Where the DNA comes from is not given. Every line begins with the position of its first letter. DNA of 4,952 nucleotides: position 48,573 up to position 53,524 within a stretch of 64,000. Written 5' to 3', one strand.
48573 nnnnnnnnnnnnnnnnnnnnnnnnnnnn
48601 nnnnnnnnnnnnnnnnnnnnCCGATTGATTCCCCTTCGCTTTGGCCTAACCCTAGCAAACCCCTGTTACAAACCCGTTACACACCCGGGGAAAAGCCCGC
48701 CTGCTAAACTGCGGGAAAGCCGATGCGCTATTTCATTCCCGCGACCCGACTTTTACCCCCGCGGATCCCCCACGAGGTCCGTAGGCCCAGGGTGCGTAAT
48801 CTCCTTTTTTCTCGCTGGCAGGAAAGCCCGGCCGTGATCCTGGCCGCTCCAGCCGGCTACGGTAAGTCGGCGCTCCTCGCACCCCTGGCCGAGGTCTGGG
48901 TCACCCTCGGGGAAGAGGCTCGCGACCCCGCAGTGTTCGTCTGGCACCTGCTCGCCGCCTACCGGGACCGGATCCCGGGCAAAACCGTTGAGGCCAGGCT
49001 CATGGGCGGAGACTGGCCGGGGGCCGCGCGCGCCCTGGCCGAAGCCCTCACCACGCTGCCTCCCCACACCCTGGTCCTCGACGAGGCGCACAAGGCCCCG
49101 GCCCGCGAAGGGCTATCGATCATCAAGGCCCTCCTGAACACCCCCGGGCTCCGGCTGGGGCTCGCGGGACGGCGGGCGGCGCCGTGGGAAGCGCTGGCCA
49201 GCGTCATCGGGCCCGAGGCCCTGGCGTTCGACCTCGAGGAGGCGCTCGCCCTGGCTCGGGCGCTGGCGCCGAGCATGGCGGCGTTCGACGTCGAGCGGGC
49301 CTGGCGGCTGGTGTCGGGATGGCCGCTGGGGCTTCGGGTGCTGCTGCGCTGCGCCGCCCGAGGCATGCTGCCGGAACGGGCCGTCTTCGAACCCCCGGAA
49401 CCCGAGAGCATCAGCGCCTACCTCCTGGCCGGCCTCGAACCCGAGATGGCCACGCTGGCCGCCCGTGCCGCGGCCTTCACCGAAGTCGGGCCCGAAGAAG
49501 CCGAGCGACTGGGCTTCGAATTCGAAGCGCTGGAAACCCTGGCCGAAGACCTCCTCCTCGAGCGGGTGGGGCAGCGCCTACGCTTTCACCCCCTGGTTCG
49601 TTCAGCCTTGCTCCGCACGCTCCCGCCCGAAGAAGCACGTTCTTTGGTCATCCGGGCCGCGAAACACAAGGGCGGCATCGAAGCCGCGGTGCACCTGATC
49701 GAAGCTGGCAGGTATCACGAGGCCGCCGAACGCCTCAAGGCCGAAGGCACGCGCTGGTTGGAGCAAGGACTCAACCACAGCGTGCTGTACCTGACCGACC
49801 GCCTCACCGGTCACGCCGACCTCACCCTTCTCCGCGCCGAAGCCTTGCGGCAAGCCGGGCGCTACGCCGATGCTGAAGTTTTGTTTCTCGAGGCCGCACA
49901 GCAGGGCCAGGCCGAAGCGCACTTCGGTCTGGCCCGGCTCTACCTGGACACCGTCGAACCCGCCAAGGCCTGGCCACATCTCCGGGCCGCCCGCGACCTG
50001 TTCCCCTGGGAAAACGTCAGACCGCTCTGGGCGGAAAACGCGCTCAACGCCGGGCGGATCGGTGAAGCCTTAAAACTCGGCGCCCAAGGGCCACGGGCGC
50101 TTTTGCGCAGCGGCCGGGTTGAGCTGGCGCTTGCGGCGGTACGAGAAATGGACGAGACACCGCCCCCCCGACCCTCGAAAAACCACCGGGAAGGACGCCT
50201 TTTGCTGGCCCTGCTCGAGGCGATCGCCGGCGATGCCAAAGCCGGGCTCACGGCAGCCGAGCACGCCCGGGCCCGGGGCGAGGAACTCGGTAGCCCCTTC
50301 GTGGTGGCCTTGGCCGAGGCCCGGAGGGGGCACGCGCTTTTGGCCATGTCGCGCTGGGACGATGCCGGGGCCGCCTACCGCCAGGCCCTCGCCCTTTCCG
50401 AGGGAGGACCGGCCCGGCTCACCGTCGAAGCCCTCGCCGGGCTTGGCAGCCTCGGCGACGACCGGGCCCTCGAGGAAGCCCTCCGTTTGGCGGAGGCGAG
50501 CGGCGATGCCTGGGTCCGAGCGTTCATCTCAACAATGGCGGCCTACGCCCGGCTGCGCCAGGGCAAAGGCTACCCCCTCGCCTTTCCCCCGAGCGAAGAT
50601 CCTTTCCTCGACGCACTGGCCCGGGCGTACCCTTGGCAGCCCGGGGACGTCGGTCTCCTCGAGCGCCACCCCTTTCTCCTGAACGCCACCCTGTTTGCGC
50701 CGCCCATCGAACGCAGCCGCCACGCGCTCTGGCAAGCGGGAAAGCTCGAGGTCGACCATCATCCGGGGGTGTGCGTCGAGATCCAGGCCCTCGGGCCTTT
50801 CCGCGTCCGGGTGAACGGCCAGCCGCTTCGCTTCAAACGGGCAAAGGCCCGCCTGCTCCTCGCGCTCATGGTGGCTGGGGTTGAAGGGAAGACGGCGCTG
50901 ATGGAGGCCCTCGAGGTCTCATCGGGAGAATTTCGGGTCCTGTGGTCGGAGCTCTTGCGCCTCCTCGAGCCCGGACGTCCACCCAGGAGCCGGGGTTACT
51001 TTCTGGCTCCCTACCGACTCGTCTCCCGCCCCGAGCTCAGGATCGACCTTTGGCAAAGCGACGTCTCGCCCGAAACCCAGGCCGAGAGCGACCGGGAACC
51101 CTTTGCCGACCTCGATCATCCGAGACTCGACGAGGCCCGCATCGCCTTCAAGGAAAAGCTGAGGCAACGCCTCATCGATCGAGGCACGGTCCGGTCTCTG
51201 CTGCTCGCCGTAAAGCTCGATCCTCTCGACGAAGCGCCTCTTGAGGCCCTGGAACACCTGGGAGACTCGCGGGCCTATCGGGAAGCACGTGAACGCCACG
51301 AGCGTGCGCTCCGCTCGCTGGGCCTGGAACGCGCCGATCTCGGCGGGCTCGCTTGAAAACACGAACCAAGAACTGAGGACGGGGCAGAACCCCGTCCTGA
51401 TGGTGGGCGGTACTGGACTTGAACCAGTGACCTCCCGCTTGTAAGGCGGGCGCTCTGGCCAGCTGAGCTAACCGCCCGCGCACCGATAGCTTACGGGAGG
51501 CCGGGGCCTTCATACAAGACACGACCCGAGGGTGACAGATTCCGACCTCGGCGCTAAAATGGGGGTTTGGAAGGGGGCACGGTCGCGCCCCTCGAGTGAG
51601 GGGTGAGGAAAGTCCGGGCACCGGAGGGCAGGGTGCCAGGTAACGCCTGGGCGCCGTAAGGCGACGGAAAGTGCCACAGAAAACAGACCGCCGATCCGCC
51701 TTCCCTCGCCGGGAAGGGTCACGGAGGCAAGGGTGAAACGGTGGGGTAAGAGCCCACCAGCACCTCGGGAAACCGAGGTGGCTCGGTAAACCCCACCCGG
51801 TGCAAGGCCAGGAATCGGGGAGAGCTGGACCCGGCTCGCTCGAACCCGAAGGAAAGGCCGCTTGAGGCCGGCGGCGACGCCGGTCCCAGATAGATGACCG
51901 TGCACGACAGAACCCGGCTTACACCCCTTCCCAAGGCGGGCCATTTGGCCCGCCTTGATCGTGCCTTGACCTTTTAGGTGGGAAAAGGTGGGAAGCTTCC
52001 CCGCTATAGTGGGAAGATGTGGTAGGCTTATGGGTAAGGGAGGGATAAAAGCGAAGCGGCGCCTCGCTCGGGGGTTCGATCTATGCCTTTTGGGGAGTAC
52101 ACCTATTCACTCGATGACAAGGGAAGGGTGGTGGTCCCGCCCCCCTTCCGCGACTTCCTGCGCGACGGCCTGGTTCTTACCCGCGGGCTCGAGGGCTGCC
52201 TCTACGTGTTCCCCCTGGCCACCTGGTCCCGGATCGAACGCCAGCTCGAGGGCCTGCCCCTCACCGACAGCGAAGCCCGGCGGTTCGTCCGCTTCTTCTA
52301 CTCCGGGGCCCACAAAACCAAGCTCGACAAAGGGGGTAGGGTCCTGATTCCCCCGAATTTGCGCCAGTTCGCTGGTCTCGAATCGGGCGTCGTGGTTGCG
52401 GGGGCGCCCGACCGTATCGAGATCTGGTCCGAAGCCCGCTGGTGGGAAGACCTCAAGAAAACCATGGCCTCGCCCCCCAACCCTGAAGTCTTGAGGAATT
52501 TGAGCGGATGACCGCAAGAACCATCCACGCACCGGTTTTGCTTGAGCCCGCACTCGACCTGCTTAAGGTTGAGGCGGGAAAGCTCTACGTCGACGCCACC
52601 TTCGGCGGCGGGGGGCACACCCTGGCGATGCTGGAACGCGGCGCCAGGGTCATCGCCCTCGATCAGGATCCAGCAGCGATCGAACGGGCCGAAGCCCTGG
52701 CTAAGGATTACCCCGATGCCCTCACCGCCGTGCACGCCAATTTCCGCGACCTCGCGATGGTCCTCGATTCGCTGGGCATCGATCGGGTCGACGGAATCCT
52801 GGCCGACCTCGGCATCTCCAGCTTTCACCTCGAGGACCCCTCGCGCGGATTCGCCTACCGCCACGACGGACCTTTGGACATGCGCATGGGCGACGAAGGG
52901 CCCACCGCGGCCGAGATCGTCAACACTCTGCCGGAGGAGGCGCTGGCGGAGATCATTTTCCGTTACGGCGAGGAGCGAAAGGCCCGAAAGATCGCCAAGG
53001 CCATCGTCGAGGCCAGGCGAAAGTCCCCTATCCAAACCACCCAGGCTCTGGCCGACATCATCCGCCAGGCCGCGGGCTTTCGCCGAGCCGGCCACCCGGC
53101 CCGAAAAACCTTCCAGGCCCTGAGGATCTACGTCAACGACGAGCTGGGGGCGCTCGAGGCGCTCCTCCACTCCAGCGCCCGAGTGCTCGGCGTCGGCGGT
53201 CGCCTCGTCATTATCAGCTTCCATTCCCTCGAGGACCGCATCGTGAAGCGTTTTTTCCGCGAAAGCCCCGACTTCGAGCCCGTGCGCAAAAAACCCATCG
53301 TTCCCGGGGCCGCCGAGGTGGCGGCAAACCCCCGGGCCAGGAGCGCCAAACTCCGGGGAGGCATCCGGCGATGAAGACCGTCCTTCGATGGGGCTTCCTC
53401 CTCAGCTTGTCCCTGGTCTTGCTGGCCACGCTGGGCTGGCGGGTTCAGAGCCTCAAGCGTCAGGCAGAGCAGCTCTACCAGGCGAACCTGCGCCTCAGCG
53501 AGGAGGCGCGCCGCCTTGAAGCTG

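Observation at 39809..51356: Uncharacterised 10-gene operon (KASIII-like condensing enzyme, acyl-CoA ligase, two alpha/beta-hydrolases, MaoC hydratase, Liv-type ABC importer) under a divergent STAND/SARP regulator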

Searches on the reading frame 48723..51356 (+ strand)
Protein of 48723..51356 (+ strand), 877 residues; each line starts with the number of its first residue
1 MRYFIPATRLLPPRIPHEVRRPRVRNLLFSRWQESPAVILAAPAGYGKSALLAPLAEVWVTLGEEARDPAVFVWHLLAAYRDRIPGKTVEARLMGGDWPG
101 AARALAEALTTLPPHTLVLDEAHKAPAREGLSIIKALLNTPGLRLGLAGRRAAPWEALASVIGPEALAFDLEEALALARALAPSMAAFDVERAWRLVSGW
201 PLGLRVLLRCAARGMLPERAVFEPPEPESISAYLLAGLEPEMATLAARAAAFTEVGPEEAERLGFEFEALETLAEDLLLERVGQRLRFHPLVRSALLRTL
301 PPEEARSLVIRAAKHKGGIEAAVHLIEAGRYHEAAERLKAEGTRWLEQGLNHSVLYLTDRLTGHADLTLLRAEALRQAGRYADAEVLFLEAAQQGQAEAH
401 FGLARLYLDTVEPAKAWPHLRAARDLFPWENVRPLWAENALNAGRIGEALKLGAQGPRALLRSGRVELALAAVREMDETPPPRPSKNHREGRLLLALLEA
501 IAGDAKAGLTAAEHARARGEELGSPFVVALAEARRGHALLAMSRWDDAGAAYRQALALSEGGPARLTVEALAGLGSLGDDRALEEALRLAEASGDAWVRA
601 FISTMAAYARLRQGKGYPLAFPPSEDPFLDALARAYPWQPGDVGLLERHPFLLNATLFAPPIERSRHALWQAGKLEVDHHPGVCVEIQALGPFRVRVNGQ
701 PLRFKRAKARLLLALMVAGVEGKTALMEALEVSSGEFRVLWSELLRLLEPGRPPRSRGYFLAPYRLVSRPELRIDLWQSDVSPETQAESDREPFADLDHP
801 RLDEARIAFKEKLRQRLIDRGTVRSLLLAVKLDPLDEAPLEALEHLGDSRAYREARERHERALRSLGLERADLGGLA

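Call 5: search_protein_families(library=ncbifam, proteins=[window:48723-51356:+])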
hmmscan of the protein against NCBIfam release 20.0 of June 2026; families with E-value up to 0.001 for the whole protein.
window:48723-51356:+ (877 aa): 1 family
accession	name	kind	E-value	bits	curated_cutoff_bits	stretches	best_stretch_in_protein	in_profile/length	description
NF003420.0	PRK04841.1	equivalog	8.3e-09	34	537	1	4-211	2-229/903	HTH-type transcriptional regulator MalT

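Call 9: search_protein_families(library=pfam, proteins=[window:48723-51356:+], max_evalue=0.1)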
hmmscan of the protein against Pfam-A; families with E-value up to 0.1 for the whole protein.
window:48723-51356:+ (877 aa): 5 families
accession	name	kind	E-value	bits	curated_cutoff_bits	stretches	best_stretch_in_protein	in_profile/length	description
PF00515.34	TPR_1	-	0.00023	21.3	27.8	1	530-559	2-31/34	Tetratricopeptide repeat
PF13401.12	AAA_22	-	0.007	17.1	27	1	38-150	8-123/130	AAA domain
PF20060.4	DUF6459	-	0.017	15.9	27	1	285-346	42-98/105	Family of unknown function (DUF6459)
PF13604.12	AAA_30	-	0.06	13.5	27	0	37-69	20-47/191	AAA domain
PF09976.15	TPR_21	-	0.099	12.8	25.5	0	529-561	146-178/193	Tetratricopeptide repeat-like domain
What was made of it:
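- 48723..51356 (+): Divergent 877-aa regulator: an N-terminal P-loop/STAND-like NTPase, a TPR region, and a C-terminal region resembling a SARP winged helix. Its own domain matches are weak: AAA_22 E 0.007, TPR_1 E 2e-4 and the MalT N-terminus at 34 bits (calls 5, 9).
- On STAND / MalT-like NTPase: AAA_22 E 0.007, MalT N-terminus 34 bits against a cutoff of 537, TPR_1 E 2e-4 (calls 5, 9).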

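Call 57: find_homologous_proteins(query=window:48723-51356:+, max_evalue=1e-10)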
Query window:48723-51356:+ (877 aa): 70 proteins with E <= 1e-10 among 8000 candidates.
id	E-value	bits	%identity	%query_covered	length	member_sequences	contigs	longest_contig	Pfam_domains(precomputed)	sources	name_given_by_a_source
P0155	0.0e+0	1799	95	100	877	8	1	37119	-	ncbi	-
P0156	0.0e+0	1065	63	99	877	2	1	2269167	PF13432.13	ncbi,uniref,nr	ncbi:hypothetical protein [Marinithermus hydrothermalis]|uniref:TPR repeat-containing protein n=1 Ta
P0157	0.0e+0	1042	99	56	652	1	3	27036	-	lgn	-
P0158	3.7e-256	871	55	99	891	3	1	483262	PF00515.35,PF13424.13,PF13181.13,PF07719.24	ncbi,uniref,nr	ncbi:hypothetical protein [Meiothermus sp. Pnk-1]|uniref:hypothetical protein n=1 Tax=Meiothermus sp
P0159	1.1e-250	853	54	99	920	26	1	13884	PF00515.35,PF07719.24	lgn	-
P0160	1.1e-248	846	53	99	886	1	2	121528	PF00515.35,PF13424.13,PF07719.24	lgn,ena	-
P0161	4.4e-243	827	53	99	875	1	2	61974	PF13414.13,PF00515.35,PF13424.13,PF13176.13,PF13181.13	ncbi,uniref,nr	ncbi:MAG: hypothetical protein RMK51_03350 [Meiothermus sp.]|uniref:hypothetical protein n=1 Tax=Mei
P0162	4.4e-241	821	51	99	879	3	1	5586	PF09976.16,PF13604.13,PF00515.35,PF13424.13,PF13176.13,PF07719.24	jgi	-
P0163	1.8e-240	819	53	93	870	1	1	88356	PF00515.35,PF13176.13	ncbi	-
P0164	4.9e-240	817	52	96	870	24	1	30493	PF13414.13,PF00515.35,PF13181.13,PF07719.24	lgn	-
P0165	9.5e-240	816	53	98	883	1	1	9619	PF13414.13,PF00515.35,PF13176.13,PF13432.13,PF13181.13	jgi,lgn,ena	-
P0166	2.6e-239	815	51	99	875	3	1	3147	PF00515.35,PF13424.13,PF13181.13,PF07719.24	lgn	-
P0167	5.9e-239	814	52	99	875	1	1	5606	PF00515.35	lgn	-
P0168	7.5e-239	813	51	99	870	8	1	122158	PF00515.35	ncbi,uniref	ncbi:hypothetical protein [Meiothermus sp.]|uniref:hypothetical protein n=1 Tax=Meiothermus sp. TaxI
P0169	1.4e-238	813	52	99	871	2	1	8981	PF13176.13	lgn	-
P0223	4.7e-31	126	33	86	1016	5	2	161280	PF03704.24,PF25873.1,PF13401.13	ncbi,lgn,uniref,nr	ncbi:BTAD domain-containing putative transcriptional regulator [Deinococcus radiopugnans]|uniref:Tra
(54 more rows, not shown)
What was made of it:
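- Closest known: Large SARP/STAND regulators. Different: The family is restricted to Thermaceae (call 57).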

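Call 58: search_protein_families(library=pfam, proteins=[P0223], max_evalue=5)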
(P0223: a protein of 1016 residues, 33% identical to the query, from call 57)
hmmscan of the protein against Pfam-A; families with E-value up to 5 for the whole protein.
P0223 (1016 aa): 8 families
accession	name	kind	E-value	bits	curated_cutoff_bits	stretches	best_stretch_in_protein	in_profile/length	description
PF03704.23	BTAD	-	4.4e-08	34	22.1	1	910-1004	48-143/146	Bacterial transcriptional activator domain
PF13401.12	AAA_22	-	1.7e-05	25.6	27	1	34-143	4-104/130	AAA domain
PF13181.12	TPR_8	-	0.00013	22.3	25.7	1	579-607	3-31/34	Tetratricopeptide repeat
PF13414.12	TPR_11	-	0.00035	20.6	26.8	2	417-437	1-21/42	TPR repeat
PF25199.1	nSTAND_NTPase5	-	0.00044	20.5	34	1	4-53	10-59/145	Novel STAND NTPase 5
PF13424.12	TPR_12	-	0.00048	20.7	30.1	2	579-644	5-73/77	Tetratricopeptide repeat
PF00515.34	TPR_1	-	0.003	17.8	27.8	1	579-607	3-31/34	Tetratricopeptide repeat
PF07719.23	TPR_2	-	0.0059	17.1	27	2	578-607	2-31/34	Tetratricopeptide repeat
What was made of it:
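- On SARP-type activator: Neither domain is detected in the regulator or in its C-terminal 197 aa (calls 9, 58).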

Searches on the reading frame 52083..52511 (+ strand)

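Call 66: search_protein_families(library=pfam, proteins=[window:52083-52511:+], max_evalue=0.00001)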
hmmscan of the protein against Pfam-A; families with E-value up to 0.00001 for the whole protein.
window:52083-52511:+ (142 aa): 1 family
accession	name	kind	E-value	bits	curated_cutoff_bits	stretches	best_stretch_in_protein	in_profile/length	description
PF02381.23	MraZ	-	1.6e-33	114.9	23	2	4-70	4-71/72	MraZ protein, putative antitoxin-like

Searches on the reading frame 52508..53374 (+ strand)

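Call 66: search_protein_families(library=pfam, proteins=[window:52508-53374:+], max_evalue=0.00001)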
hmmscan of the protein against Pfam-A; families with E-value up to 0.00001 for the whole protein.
window:52508-53374:+ (288 aa): 1 family
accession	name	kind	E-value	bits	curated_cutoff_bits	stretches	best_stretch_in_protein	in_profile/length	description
PF01795.25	Methyltransf_5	-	5.9e-99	331.9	27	1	6-283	3-304/309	MraW methylase family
